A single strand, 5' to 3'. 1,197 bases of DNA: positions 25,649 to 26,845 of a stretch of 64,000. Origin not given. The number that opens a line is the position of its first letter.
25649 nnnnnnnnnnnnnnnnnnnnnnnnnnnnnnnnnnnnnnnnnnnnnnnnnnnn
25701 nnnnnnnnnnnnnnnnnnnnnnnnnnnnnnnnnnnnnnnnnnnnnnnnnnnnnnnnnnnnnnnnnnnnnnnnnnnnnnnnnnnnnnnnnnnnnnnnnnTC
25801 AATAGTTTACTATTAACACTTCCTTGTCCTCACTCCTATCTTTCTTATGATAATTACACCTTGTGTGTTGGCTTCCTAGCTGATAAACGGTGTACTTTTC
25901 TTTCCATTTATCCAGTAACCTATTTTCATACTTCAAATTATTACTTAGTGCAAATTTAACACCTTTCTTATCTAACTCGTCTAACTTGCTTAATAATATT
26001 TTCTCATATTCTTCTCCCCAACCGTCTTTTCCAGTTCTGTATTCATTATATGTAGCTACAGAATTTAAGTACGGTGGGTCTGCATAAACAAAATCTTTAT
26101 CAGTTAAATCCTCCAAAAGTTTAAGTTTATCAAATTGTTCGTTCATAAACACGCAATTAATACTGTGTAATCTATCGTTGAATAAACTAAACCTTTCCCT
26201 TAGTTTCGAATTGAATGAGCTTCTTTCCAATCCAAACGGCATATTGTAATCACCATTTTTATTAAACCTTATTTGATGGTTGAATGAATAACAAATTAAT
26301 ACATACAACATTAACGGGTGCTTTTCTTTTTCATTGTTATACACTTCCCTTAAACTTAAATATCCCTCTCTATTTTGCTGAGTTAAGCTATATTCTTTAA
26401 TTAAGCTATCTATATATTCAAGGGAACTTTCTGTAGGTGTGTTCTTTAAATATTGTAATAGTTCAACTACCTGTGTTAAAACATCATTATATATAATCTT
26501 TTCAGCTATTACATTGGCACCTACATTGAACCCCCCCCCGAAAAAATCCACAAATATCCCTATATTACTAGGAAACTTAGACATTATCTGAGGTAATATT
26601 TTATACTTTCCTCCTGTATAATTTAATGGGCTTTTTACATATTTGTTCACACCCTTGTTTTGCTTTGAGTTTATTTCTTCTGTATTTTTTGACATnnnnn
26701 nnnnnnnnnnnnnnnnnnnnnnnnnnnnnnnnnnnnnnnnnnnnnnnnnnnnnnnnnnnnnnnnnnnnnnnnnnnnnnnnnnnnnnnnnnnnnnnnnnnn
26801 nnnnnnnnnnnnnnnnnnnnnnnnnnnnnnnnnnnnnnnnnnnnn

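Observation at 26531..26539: G9 homopolymer inside the SAM-binding motif of a Dam-family methyltransferase: candidate phase-variable switch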

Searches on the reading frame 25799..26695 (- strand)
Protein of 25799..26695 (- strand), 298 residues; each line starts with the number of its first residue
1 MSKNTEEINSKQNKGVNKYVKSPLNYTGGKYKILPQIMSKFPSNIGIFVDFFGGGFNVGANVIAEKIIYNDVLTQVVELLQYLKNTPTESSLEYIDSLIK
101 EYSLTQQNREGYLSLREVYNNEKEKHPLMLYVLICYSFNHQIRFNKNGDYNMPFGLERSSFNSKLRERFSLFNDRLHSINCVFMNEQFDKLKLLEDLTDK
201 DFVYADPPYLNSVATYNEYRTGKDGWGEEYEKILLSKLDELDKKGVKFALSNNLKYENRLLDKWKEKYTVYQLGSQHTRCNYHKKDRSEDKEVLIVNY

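Call 6: search_protein_families(library=pfam, proteins=[window:25799-26695:-], max_evalue=0.01)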
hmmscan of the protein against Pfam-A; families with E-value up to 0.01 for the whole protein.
window:25799-26695:- (298 aa): 1 family
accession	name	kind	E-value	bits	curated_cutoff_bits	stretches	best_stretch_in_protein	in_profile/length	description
PF02086.21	MethyltransfD12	-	7e-34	118.1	22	1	26-272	1-246/253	D12 class N6 adenine-specific DNA methyltransferase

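Call 8: find_homologous_proteins(query=window:25799-26695:-)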
Query window:25799-26695:- (298 aa): 7558 proteins with E <= 0.001 among 8000 candidates; the best 120 are listed.
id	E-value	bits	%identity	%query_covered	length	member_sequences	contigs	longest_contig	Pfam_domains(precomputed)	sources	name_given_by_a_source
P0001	3.2e-191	652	98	100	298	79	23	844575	PF02086.22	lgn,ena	-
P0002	2.0e-101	358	60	94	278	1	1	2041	PF02086.22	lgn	-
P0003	9.4e-101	355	58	95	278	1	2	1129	PF02086.22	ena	-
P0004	9.9e-101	355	60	94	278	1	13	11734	PF02086.22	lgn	-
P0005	1.2e-100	355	58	95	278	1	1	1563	PF02086.22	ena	-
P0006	4.4e-100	353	58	95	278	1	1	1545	PF02086.22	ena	-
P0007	4.5e-100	353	58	95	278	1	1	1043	PF02086.22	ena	-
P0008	7.0e-100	352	60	94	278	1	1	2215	PF02086.22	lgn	-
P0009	1.1e-99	352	60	94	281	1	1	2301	PF02086.22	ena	-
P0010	1.1e-99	352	60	94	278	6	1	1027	PF02086.22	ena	-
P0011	1.2e-99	352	58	95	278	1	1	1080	PF02086.22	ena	-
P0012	1.2e-99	352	60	94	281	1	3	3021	PF02086.22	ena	-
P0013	1.3e-99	352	60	94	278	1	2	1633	PF02086.22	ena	-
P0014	1.4e-99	352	59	94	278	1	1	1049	PF02086.22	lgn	-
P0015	2.0e-99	351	57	95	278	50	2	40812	PF02086.22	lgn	-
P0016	2.1e-99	351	57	95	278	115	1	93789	PF02086.22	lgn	-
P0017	2.3e-99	351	57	95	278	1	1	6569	PF02086.22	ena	-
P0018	2.4e-99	351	59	95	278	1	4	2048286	PF02086.22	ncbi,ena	-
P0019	2.7e-99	351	59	94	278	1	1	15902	PF02086.22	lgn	-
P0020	3.1e-99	350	59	94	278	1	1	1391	PF02086.22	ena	-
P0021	3.3e-99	350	60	94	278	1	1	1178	PF02086.22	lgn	-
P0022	4.1e-99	350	59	94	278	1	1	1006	PF02086.22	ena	-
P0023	4.2e-99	350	57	95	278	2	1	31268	PF02086.22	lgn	-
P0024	4.3e-99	350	59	94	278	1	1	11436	PF02086.22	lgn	-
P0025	5.6e-99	350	60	94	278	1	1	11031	PF02086.22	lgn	-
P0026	9.9e-99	349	59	94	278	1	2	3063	PF02086.22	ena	-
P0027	1.1e-98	349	59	94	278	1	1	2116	PF02086.22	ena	-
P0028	1.1e-98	349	58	95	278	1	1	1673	PF02086.22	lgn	-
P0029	1.4e-98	348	59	94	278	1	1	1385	PF02086.22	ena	-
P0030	1.6e-98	348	59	94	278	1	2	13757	PF02086.22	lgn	-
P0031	1.7e-98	348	59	94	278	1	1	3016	PF02086.22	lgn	-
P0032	1.9e-98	348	59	94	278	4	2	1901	PF02086.22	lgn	-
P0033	2.2e-98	348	57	95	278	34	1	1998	PF02086.22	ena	-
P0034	2.2e-98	348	59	94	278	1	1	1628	PF02086.22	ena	-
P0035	3.6e-98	347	59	94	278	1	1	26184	PF02086.22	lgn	-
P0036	4.2e-98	347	59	94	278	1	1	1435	PF02086.22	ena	-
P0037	4.4e-98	347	59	94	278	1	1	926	PF02086.22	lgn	-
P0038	4.8e-98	346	59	94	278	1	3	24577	PF02086.22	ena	-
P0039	5.2e-98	346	56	96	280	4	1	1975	PF02086.22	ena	-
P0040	6.8e-98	346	57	95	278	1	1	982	PF02086.22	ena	-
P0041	7.2e-98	346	59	94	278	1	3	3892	PF02086.22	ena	-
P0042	8.6e-98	346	59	94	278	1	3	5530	PF02086.22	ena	-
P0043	8.7e-98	346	56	94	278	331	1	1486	PF02086.22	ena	-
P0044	9.3e-98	346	59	94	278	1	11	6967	PF02086.22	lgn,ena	-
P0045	1.2e-97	345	59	94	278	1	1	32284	PF02086.22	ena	-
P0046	1.3e-97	345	58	94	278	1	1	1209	PF02086.22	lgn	-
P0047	1.3e-97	345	59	94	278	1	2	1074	PF02086.22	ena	-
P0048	1.5e-97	345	59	94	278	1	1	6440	PF02086.22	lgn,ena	-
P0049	1.6e-97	345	58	94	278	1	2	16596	PF02086.22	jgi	jgi:DNA adenine methylase Dam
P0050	1.8e-97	345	57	94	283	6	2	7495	PF02086.22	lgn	-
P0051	1.8e-97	345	58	94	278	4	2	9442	PF02086.22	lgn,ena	-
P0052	1.9e-97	344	59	95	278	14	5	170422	PF02086.22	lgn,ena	-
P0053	2.0e-97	344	59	94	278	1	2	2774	PF02086.22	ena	-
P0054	2.0e-97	344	58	94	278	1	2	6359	PF02086.22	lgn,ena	-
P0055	2.0e-97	344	58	94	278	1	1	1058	PF02086.22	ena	-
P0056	2.2e-97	344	58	94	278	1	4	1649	PF02086.22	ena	-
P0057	2.2e-97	344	59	94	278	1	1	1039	PF02086.22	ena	-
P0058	2.2e-97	344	58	94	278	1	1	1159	PF02086.22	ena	-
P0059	2.6e-97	344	58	94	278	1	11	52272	PF02086.22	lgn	-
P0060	2.9e-97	344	58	94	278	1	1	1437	PF02086.22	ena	-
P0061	3.1e-97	344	58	94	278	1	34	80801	PF02086.22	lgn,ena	-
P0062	3.1e-97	344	58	94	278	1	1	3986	PF02086.22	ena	-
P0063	3.2e-97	344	59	94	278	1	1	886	PF02086.22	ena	-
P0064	4.0e-97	343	59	95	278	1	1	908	PF02086.22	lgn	-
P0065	4.0e-97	343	57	95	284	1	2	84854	PF02086.22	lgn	-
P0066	4.4e-97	343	58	95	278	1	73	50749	PF02086.22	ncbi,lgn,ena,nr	ncbi:MAG: Dam family site-specific DNA-(adenine-N6)-methyltransferase [Ruminiclostridium sp.]|nr:Dam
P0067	4.4e-97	343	59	94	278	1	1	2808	PF02086.22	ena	-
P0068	4.6e-97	343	58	94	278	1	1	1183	PF02086.22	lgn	-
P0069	5.0e-97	343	58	94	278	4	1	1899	PF02086.22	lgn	-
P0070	5.1e-97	343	57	94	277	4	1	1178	PF02086.22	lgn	-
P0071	5.3e-97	343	58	94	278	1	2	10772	PF02086.22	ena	-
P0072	6.0e-97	343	58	94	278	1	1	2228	PF02086.22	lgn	-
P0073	6.1e-97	343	59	94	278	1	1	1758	PF02086.22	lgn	-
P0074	6.3e-97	343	58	94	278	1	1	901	PF02086.22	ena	-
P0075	7.0e-97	343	58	94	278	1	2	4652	PF02086.22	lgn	-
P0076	7.1e-97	343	58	94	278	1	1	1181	PF02086.22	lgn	-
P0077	7.7e-97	342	57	94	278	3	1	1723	PF02086.22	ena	-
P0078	7.8e-97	342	58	94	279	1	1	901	PF02086.22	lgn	-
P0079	7.8e-97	342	57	94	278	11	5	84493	PF02086.22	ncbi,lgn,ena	-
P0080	8.3e-97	342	58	94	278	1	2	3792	PF02086.22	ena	-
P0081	8.7e-97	342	57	94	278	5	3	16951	PF02086.22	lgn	-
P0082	8.9e-97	342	58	94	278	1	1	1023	PF02086.22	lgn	-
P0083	9.3e-97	342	58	94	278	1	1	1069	PF02086.22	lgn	-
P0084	9.5e-97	342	58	94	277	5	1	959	PF02086.22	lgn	-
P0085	1.0e-96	342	58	94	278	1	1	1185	PF02086.22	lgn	-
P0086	1.0e-96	342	58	94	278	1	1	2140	PF02086.22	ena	-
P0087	1.1e-96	342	58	94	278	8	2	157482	PF02086.22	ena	-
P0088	1.3e-96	342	59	94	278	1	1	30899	PF02086.22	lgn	-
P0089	1.4e-96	342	58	94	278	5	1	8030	PF02086.22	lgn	-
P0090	1.4e-96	342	58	94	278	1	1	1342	PF02086.22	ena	-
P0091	1.5e-96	341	58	94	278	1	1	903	PF02086.22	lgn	-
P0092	2.0e-96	341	58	94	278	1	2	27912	PF02086.22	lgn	-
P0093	2.1e-96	341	58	94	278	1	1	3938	PF02086.22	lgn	-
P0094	2.1e-96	341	57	95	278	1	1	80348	PF02086.22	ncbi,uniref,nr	ncbi:DNA adenine methylase [Blautia sp.]|uniref:DNA adenine methylase n=1 Tax=Blautia sp. TaxID=1955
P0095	2.2e-96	341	56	95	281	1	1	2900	PF02086.22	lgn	-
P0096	2.3e-96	341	58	94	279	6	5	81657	PF02086.22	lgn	-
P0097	2.4e-96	341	58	94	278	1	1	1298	PF02086.22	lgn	-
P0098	2.4e-96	341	58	94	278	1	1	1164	PF02086.22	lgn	-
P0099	2.6e-96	341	57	95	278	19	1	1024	PF02086.22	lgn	-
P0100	2.7e-96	341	57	94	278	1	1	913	PF02086.22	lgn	-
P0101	3.0e-96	341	58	94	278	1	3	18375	PF02086.22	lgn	-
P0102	3.2e-96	340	56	95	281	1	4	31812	PF02086.22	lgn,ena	-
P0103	3.6e-96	340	56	95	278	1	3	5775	PF02086.22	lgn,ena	-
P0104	3.8e-96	340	58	94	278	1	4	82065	PF02086.22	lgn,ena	-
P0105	3.9e-96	340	58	94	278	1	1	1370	PF02086.22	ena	-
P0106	4.1e-96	340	58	94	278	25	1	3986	PF02086.22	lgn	-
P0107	4.2e-96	340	56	95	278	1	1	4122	PF02086.22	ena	-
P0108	4.8e-96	340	57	94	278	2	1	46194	PF02086.22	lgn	-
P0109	4.8e-96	340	59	94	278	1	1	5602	PF02086.22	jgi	jgi:DNA adenine methylase Dam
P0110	4.9e-96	340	57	94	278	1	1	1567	PF02086.22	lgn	-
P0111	5.0e-96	340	58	94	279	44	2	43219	PF02086.22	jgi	jgi:DNA adenine methylase/adenine-specific DNA-methyltransferase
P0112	5.1e-96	340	56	95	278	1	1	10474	PF02086.22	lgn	-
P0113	5.2e-96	340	56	95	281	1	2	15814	PF02086.22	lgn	-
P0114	5.2e-96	340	59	94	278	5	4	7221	PF02086.22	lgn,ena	-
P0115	5.3e-96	340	58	94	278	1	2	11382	PF02086.22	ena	-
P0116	5.3e-96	340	56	95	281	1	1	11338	PF02086.22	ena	-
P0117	5.9e-96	340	56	95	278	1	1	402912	PF02086.22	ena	-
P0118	6.5e-96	339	57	95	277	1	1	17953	PF02086.22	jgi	jgi:DNA adenine methylase Dam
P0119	6.8e-96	339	58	94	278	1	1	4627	PF02086.22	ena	-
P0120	8.3e-96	339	58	94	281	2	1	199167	PF02086.22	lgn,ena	-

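Call 9: find_related_loci(query=window:25799-26695:-, collection=viral_contigs, flank=5000)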
Query window:25799-26695:- (298 aa) in viral_contigs; peptide patterns used: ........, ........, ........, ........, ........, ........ (x = any residue, [..] = any of these).
10 stretches matched a pattern; 1 encode a relative of the query (tblastn E <= 1e-3); 1 distinct loci.
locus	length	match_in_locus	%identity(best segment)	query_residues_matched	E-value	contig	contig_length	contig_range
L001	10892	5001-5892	97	1-298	6e-168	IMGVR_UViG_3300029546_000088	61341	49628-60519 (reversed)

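Call 11: find_encoding_contigs(protein=P0001, flank=3000, max_places=10)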
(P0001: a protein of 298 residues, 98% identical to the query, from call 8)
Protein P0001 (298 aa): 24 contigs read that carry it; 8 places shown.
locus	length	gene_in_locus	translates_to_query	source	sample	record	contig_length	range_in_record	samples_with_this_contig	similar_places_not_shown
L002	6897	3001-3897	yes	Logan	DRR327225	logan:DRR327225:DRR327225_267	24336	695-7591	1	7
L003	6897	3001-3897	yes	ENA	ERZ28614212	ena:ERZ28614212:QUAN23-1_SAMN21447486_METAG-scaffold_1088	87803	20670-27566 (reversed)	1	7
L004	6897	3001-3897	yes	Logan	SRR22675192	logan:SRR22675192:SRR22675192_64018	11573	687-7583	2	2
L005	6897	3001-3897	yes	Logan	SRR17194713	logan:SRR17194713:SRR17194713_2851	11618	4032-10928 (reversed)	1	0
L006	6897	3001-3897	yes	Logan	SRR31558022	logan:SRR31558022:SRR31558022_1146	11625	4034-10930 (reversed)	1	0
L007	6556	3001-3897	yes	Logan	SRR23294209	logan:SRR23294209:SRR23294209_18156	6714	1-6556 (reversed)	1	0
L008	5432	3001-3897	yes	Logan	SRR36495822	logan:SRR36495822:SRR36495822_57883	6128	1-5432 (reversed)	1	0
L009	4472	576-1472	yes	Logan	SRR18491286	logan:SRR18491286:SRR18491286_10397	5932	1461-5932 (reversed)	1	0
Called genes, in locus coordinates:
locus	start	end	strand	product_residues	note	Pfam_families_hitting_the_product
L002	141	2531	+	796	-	-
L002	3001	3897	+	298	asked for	PF02086:MethyltransfD12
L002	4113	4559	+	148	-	-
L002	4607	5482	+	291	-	PF13560:HTH_31 (weak), PF01381:HTH_3, PF07022:Phage_CI_repr (weak)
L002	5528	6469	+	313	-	PF01555:N6_N4_Mtase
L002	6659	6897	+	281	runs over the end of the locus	-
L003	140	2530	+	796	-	-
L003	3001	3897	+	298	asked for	PF02086:MethyltransfD12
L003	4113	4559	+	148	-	-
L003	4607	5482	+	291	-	PF13560:HTH_31 (weak), PF01381:HTH_3, PF07022:Phage_CI_repr (weak)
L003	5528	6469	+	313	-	PF01555:N6_N4_Mtase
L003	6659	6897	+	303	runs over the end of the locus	-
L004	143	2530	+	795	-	-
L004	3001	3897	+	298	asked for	PF02086:MethyltransfD12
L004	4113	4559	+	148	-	-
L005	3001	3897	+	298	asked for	PF02086:MethyltransfD12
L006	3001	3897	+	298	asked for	PF02086:MethyltransfD12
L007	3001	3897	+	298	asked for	PF02086:MethyltransfD12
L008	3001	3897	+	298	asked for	PF02086:MethyltransfD12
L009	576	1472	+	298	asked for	PF02086:MethyltransfD12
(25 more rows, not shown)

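Call 36: search_dna_similar(query=window:25799-26695:-, collection=phages, mode=protein, max_rows=15)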
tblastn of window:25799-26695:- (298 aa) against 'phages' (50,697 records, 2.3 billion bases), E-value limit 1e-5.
Records with a match: 698; places in all: 699; records where one place covers at least 80% of the query: 539.
Best place of each record, by identity: <60% 698.
By first word of the organism name: Escherichia 203; Klebsiella 126; Vibrio 100; Erwinia 49; Synechococcus 48; Enterobacter 20; Shigella 19; Cronobacter 18; Cyanophage 16; Citrobacter 14; and 26 more.
By host as written in the record: - 156; Escherichia coli 98; Klebsiella pneumoniae 56; Erwinia amylovora 44; Synechococcus 23; Vibrio cholerae 19; Cronobacter sakazakii 9; Klebsiella sp. M5a1 9; and 165 more.
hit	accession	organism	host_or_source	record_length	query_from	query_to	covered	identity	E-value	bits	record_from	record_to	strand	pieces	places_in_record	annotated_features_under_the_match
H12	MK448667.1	Streptococcus phage Javan105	Streptococcus constellatus C232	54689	19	298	94%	45.8%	2e-47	175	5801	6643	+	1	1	DNA adenine methylase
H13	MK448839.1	Streptococcus phage Javan102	Streptococcus constellatus C1050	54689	19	298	94%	45.8%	2e-47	175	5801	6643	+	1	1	DNA adenine methylase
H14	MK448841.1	Streptococcus phage Javan108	Streptococcus constellatus C818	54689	19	298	94%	45.8%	2e-47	175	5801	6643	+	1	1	DNA adenine methylase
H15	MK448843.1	Streptococcus phage Javan112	Streptococcus constellatus SK1060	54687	19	298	94%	45.8%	2e-47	175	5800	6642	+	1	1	DNA adenine methylase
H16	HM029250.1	Lactococcus phage 949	Lactococcus lactis strain ML8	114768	19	298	94%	43.7%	3e-48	177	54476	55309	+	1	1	putative adenine methyltransferase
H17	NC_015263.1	Lactococcus phage 949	Lactococcus lactis strain ML8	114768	19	298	94%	43.7%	3e-48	177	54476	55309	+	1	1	DNA methyltransferase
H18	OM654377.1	Pseudaeromonas phage vB_PpeM_ KLEP7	Pseudaeromonas pectinilytica strain ...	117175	20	298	94%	43.7%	4e-53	192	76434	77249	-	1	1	DNA N-6-adenine-methyltransferase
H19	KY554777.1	Lactococcus phage LW81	Lactococcus lactis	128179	19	298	94%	43.0%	1e-47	176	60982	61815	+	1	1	DNA adenine methylase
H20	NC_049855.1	Lactococcus phage LW81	Lactococcus lactis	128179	19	298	94%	43.0%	1e-47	176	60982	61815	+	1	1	DNA methyltransferase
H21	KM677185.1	Lactococcus phage WRP3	Lactococcus lactis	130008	19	298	94%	43.0%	3e-47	175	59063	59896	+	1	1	adenine methyltransferase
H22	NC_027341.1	Lactococcus phage WRP3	Lactococcus lactis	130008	19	298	94%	43.0%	3e-47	175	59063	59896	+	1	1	DNA methyltransferase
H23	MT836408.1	Bacteriophage sp.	human fecal samples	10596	20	298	94%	38.6%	2e-44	166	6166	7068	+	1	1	record has no annotation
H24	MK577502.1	Aeromonas phage Asfd_1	Aeromonas salmonicida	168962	22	297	93%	36.6%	1e-30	126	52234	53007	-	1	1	hypothetical protein | N-glycosylase UV repair enzyme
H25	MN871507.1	Aeromonas phage asfd_1h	Aeromonas salmonicida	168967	22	297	93%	36.6%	1e-30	126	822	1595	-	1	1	record has no annotation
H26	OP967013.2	Aeromonas phage GomatiRiver_11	Aeromonas sp.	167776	22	297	93%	36.1%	3e-30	125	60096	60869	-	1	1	DNA methyltransferase | endonuclease V N-glycosylase UV repair enzyme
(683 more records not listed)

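Call 39: search_solved_structures(query=window:25799-26695:-, show_alignments=3)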
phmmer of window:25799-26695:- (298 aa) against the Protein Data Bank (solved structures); distinct sequences matched with E-value up to 0.001: 9.
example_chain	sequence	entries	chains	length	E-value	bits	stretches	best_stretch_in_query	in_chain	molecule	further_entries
1yfj_A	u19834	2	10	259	3e-43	151.7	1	24-297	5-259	DNA adenine methylase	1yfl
1yf3_A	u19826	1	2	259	5.8e-43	150.8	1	24-297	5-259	DNA adenine methylase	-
1q0s_A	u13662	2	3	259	2.3e-41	145.6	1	24-297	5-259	DNA adenine methylase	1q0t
2dpm_A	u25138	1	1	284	5.8e-12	49.1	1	16-298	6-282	PROTEIN (ADENINE-SPECIFIC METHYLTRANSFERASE DPNII 1)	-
4rtj_A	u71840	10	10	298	7.2e-12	48.8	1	21-229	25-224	DNA adenine methylase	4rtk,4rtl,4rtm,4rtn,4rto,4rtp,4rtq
2g1p_A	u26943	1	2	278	8.2e-12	48.6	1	23-230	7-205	DNA adenine methylase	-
2ore_D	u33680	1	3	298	9.1e-12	48.4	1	21-229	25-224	DNA adenine methylase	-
4gbe_D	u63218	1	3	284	9.2e-12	48.4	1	22-230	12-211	DNA adenine methylase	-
4gol_D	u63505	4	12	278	1e-11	48.3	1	23-230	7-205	DNA adenine methylase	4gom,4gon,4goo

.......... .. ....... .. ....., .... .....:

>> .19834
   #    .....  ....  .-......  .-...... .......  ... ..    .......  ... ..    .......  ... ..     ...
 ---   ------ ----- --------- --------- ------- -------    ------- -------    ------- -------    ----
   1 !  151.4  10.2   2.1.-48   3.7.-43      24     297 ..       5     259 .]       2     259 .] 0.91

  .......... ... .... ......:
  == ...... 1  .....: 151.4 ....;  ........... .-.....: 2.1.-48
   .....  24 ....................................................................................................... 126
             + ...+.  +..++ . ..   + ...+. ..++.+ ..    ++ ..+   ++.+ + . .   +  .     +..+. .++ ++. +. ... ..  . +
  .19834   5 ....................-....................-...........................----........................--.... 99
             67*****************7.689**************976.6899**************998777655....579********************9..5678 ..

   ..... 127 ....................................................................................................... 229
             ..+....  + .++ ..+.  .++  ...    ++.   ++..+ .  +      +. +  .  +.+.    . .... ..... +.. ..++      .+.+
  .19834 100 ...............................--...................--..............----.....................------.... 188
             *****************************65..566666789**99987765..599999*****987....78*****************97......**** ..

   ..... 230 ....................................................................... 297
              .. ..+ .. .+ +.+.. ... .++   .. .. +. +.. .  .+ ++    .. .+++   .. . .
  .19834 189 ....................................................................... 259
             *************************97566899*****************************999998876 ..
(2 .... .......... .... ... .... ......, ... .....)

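Call 50: search_protein_families(library=ncbifam, proteins=[window:25799-26695:-], max_evalue=0.01)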
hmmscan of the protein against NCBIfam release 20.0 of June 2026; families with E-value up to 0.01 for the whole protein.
window:25799-26695:- (298 aa): 2 families
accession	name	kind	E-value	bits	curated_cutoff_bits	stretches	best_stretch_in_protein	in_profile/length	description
TIGR00571.1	dam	subfamily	1.8e-42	145.9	114.85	1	21-297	2-267/267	Dam family site-specific DNA-(adenine-N6)-methyltransferase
NF008152.0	PRK10904.1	equivalog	7.9e-17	61.5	441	1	22-278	6-250/271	adenine-specific DNA-methyltransferase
